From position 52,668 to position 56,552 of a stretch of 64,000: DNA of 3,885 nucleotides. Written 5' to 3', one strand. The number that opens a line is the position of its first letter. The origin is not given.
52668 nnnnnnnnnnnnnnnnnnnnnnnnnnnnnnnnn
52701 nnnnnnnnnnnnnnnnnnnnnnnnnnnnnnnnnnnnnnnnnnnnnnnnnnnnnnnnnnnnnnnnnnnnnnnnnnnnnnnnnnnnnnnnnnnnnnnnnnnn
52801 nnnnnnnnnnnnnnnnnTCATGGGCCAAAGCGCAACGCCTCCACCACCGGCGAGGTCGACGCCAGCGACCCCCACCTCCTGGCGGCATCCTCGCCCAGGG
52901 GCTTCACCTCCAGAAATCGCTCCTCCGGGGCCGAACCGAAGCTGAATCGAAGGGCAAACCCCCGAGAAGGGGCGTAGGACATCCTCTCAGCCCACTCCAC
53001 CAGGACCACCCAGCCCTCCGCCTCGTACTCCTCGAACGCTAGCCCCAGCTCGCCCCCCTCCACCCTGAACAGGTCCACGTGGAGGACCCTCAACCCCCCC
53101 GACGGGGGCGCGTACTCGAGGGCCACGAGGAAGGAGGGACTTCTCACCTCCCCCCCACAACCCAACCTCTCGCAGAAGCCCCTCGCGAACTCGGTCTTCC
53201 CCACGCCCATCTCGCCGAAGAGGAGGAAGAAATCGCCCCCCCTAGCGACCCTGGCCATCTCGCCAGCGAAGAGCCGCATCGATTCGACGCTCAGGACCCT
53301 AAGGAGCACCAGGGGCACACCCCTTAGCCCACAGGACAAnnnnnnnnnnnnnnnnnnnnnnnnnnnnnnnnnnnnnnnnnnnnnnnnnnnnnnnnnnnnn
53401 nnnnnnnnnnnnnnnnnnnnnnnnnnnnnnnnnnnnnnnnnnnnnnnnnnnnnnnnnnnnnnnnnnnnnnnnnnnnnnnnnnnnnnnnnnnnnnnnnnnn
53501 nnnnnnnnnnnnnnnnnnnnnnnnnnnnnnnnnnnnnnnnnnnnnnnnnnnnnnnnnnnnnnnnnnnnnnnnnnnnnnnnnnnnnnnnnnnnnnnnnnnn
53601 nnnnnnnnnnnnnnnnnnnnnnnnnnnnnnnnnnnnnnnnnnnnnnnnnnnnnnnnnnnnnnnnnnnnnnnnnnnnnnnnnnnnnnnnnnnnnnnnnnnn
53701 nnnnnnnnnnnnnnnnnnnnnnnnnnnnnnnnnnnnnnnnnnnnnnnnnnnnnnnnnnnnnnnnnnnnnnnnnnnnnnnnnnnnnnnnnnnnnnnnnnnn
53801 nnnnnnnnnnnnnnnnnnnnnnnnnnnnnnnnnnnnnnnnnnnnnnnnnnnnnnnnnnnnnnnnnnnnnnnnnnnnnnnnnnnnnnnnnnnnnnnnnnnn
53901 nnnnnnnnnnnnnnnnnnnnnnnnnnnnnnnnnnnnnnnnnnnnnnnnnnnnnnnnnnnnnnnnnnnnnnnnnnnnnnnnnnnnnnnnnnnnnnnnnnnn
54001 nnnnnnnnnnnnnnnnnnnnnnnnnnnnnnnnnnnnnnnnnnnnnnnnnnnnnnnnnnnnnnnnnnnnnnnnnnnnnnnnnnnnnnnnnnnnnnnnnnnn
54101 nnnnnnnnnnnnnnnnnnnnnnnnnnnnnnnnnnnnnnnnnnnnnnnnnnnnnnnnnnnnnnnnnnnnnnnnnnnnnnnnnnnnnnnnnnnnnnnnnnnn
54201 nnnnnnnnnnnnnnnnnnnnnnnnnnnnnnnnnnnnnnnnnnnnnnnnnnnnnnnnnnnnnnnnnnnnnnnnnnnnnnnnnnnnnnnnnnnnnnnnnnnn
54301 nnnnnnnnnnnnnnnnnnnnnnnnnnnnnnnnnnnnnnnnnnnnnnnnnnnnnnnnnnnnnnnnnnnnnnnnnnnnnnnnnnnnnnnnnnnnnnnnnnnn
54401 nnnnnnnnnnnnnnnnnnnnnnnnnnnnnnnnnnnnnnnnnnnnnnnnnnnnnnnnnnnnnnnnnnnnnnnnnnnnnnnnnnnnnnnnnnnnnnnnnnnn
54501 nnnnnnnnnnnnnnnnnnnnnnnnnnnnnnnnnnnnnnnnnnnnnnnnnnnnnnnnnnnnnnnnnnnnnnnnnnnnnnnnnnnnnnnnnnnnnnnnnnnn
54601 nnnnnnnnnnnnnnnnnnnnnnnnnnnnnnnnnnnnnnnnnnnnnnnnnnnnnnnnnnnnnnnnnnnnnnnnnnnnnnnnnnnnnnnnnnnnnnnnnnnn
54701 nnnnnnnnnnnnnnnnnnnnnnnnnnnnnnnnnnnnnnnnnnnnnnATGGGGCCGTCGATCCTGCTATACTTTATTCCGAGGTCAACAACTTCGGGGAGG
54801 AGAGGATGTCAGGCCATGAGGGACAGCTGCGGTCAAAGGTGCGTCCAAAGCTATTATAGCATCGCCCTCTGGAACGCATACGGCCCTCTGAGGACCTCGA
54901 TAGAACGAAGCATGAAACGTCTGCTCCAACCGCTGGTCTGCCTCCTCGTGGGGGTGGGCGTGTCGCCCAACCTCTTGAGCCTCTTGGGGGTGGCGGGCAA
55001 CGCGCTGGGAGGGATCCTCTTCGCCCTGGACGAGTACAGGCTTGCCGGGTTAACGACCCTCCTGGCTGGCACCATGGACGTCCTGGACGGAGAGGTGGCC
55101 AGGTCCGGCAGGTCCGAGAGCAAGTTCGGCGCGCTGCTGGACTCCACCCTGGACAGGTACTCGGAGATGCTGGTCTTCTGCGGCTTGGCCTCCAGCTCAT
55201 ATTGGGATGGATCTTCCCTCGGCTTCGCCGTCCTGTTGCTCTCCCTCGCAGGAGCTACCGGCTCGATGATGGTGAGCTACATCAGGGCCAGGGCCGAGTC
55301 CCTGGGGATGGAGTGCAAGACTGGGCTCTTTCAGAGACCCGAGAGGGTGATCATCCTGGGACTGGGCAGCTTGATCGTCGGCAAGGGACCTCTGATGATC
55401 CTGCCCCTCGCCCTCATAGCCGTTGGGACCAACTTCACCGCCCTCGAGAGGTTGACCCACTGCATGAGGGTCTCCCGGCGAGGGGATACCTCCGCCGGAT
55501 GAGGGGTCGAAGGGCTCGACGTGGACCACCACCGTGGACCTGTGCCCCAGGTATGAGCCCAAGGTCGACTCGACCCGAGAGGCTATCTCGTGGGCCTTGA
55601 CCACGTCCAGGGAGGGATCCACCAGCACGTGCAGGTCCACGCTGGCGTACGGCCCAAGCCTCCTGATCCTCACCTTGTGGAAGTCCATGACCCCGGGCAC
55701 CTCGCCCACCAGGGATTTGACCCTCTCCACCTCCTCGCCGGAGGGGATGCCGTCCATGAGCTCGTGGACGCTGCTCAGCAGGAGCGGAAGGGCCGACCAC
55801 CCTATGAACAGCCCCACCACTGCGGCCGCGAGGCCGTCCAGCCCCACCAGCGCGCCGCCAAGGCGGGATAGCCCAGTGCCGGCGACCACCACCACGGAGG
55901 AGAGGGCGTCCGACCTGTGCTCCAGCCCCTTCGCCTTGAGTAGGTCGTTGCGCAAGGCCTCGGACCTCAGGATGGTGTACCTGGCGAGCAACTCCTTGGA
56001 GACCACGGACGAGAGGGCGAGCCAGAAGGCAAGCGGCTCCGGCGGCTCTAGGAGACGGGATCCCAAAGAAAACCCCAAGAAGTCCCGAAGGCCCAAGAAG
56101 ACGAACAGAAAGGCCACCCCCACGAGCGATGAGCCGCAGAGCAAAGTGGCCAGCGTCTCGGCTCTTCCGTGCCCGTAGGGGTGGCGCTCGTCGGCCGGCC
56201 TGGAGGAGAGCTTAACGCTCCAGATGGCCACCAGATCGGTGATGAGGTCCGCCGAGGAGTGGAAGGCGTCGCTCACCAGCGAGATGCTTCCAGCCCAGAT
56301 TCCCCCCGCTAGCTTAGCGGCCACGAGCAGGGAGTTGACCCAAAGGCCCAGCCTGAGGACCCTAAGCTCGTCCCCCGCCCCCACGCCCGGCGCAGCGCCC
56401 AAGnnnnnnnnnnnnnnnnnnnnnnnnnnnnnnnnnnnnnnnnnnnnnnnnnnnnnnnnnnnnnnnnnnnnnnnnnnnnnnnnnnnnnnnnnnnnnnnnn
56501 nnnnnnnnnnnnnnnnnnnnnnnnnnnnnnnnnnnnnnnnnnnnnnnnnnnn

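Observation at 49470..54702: Compact oxygen/oxidative-stress module: FprA, selC, tsaE-tsaB, PerR-like Fur, ODP-like di-iron domain, soluble MCP, flavoredoxin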

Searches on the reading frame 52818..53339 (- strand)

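Call 4: search_protein_families(library=pfam, proteins=[window:52818-53339:-], max_evalue=0.01)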
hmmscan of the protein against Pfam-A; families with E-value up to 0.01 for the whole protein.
window:52818-53339:- (173 aa): 1 family
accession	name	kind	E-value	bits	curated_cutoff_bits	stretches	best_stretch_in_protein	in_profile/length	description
PF02367.23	TsaE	-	3.6e-23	82.3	26.6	1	17-124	3-110/128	Threonylcarbamoyl adenosine biosynthesis protein TsaE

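Call 5: search_protein_families(library=ncbifam, proteins=[window:52818-53339:-], max_evalue=0.01)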
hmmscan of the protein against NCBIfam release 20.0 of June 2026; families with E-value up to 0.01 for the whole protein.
window:52818-53339:- (173 aa): 2 families
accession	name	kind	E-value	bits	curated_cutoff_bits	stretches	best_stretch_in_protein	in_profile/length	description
TIGR00150.1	T6A_YjeE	equivalog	1.4e-16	60.5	60.1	1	19-132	6-120/135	tRNA (adenosine(37)-N6)-threonylcarbamoyltransferase complex ATPase subunit type 1 TsaE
NF007931.0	PRK10646.1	equivalog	6e-13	49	246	1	27-119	20-112/153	tRNA (adenosine(37)-N6)-threonylcarbamoyltransferase complex ATPase subunit type 1 TsaE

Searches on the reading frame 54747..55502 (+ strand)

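Call 4: search_protein_families(library=pfam, proteins=[window:54747-55502:+], max_evalue=0.01)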
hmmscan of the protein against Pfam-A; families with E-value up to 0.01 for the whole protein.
window:54747-55502:+ (251 aa): 1 family
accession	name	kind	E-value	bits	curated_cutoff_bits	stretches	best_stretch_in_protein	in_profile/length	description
PF01066.26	CDP-OH_P_transf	-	7.8e-14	52.8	22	1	73-212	3-135/152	CDP-alcohol phosphatidyltransferase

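Call 5: search_protein_families(library=ncbifam, proteins=[window:54747-55502:+], max_evalue=0.01)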
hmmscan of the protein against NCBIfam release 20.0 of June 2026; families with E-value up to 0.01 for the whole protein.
window:54747-55502:+ (251 aa): 7 families
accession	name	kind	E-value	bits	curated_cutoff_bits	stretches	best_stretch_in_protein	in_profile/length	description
NF052561.1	PIPSynBT1523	equivalog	2.8e-42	145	350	1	49-212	2-172/232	hypothetical protein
NF040950.1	archin_ph_syn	equivalog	1.5e-41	142.4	180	1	52-240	4-188/191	archaetidylinositol phosphate synthase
NF045883.1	PIPSynth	equivalog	3.3e-35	121.6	170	1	54-241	5-194/197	phosphatidylinositol phosphate synthase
NF041135.1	IPPtranDIPPsyn_Thcocales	equivalog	1.6e-12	47.1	580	1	52-182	230-355/419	bifunctional L-myo-inositol-1-phosphate cytidylyltransferase/CDP-L-myo-inositol myo-inositolphosphotransferase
NF053678.1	ClpnSynClsA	equivalog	5.4e-06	26.7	240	1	74-147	6-80/180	cardiolipin synthase ClsA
TIGR00560.1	pgsA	equivalog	0.00048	20.7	109.1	1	100-155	36-91/183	CDP-diacylglycerol--glycerol-3-phosphate 3-phosphatidyltransferase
TIGR00473.1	pssA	equivalog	0.0016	18.6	107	1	100-136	23-59/153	CDP-diacylglycerol--serine O-phosphatidyltransferase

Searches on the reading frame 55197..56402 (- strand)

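Call 4: search_protein_families(library=pfam, proteins=[window:55197-56402:-], max_evalue=0.01)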
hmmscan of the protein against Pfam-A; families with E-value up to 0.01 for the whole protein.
window:55197-56402:- (401 aa): 2 families
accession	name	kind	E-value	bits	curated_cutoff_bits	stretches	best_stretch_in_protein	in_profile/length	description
PF01545.26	Cation_efflux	-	5.5e-42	144.2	26.6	1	17-216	2-198/198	Cation efflux family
PF16916.11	ZT_dimer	-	4.3e-22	78.4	26.7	1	220-298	1-78/78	Dimerisation domain of Zinc Transporter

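Call 5: search_protein_families(library=ncbifam, proteins=[window:55197-56402:-], max_evalue=0.01)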
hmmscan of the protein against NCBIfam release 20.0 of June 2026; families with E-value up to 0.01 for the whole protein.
window:55197-56402:- (401 aa): 10 families
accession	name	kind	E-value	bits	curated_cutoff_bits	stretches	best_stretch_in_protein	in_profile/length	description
TIGR01297.1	CDF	superfamily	4.7e-62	209.9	82.35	1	14-298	3-283/285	cation diffusion facilitator family transporter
NF033616.1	CDF_MamB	equivalog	1.6e-44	152.5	350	1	17-297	10-283/284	magnetosome biogenesis CDF transporter MamB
NF033615.1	CDF_MamM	equivalog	2e-39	135.5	350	1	17-297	13-288/290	magnetosome biogenesis CDF transporter MamM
NF050169.1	CatEfflxFieF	equivalog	1.1e-38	133.2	420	1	22-297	14-281/282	cation efflux pump FieF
NF052621.1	MngEfTpMntE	equivalog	8.9e-36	123.8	500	1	14-301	4-285/293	manganese efflux transporter MntE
NF007064.0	PRK09509.1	equivalog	2.2e-32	112.3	447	1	22-298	19-287/300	CDF family cation-efflux transporter FieF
NF040994.1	MamV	equivalog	4.1e-30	105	500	1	30-300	28-289/319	CDF transporter MamV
NF052602.1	Zn_efflux_Cdf31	equivalog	4.7e-25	88.6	460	1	14-299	8-291/299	CDF family zinc efflux transporter Cdf31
NF002923.0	PRK03557.1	equivalog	3.4e-21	75.8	408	1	14-266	19-264/313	CDF family zinc transporter ZitB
NF033827.1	CDF_efflux_DmeF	equivalog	3.4e-07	30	250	1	22-98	24-101/309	CDF family Co(II)/Ni(II) efflux transporter DmeF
